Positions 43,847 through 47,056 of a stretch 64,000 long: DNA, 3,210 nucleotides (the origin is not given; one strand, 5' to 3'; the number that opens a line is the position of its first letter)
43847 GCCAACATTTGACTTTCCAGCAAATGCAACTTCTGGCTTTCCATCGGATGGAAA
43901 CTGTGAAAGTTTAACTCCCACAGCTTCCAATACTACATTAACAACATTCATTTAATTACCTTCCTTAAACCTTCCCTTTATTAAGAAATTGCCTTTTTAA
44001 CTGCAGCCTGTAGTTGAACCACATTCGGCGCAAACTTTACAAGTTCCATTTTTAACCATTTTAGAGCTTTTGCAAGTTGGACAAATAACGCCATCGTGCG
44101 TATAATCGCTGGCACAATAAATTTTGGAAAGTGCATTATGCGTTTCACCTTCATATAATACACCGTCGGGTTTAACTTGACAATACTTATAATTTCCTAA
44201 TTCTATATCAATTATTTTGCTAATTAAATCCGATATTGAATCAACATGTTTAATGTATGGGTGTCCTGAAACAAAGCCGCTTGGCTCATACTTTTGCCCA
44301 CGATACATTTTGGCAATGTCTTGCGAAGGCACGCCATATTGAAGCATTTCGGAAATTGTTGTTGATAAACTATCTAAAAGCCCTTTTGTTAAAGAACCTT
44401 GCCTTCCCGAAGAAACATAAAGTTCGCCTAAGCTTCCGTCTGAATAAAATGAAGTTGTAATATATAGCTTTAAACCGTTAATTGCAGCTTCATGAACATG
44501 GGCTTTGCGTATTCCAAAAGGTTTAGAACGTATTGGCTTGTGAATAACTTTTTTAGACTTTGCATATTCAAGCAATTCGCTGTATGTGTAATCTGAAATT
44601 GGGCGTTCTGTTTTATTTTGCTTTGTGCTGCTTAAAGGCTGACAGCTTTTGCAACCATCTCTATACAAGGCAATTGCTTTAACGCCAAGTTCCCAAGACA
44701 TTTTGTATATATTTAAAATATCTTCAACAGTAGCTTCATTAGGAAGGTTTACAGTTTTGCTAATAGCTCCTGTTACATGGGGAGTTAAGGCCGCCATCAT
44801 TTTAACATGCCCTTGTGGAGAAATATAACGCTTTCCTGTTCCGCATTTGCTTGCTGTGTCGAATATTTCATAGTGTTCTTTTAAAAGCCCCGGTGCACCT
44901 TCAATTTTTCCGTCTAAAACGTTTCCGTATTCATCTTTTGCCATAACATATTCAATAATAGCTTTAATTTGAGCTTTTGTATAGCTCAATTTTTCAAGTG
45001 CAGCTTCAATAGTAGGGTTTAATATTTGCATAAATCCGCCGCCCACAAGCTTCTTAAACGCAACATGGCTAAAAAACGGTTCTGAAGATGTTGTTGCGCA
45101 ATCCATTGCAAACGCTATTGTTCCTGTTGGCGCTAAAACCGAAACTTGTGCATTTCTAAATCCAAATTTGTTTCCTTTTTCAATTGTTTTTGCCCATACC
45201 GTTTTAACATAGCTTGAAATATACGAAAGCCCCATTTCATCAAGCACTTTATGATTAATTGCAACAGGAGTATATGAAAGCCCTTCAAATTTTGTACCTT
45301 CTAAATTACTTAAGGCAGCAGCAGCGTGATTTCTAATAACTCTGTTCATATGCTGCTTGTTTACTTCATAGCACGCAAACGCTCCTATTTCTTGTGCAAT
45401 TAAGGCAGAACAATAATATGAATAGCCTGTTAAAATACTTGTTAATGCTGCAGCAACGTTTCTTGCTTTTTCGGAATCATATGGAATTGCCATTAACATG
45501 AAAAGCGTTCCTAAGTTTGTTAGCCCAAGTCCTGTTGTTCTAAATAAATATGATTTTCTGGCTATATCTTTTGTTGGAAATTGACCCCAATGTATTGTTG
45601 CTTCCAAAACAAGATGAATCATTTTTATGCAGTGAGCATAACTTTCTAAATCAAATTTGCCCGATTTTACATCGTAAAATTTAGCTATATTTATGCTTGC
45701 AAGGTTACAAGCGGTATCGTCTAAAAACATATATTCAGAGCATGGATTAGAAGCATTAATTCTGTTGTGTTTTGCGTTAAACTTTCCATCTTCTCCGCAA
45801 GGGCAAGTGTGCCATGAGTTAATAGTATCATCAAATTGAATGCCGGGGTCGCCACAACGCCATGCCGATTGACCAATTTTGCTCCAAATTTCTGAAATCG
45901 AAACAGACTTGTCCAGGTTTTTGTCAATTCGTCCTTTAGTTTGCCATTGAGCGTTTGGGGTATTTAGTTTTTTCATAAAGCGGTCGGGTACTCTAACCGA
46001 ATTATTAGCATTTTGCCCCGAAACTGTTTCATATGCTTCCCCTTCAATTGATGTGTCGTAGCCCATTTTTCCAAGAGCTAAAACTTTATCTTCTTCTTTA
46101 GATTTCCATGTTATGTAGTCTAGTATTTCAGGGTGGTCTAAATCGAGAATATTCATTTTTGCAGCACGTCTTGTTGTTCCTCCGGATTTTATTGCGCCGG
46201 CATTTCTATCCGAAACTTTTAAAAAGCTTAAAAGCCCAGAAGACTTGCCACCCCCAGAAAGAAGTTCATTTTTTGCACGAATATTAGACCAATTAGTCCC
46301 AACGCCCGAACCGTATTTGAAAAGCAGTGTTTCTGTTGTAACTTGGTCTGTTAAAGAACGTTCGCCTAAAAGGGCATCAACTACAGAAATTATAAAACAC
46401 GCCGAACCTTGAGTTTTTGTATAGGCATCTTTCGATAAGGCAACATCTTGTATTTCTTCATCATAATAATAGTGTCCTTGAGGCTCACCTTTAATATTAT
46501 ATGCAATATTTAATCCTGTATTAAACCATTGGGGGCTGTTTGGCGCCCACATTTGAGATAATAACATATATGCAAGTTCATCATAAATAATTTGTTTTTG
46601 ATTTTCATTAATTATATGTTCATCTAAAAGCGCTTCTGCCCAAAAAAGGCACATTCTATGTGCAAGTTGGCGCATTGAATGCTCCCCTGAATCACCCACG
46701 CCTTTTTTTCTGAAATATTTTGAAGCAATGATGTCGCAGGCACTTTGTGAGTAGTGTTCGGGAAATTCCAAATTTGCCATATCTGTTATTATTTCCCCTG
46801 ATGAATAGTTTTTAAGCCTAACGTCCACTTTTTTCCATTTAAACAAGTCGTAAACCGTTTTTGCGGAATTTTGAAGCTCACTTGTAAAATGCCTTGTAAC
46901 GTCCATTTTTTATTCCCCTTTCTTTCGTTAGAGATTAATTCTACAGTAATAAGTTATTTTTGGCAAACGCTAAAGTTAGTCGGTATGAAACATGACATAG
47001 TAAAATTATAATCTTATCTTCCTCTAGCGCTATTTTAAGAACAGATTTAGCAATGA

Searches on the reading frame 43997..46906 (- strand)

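Call 18: search_protein_families(library=pfam, proteins=[window:43997-46906:-], max_evalue=0.001)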
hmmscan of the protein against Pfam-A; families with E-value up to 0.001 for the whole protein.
window:43997-46906:- (969 aa): 3 families
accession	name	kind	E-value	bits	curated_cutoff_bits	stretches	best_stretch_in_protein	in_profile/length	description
PF02867.20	Ribonuc_red_lgC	-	3.5e-126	422.4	23.9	1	168-748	1-523/523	Ribonucleotide reductase, barrel domain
PF08471.15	Ribonuc_red_2_N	-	7e-22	78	27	1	37-118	2-103/103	Class II vitamin B12-dependent ribonucleotide reductase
PF12637.14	TSCPD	-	9.9e-09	35.8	22.8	1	813-900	15-85/88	TSCPD domain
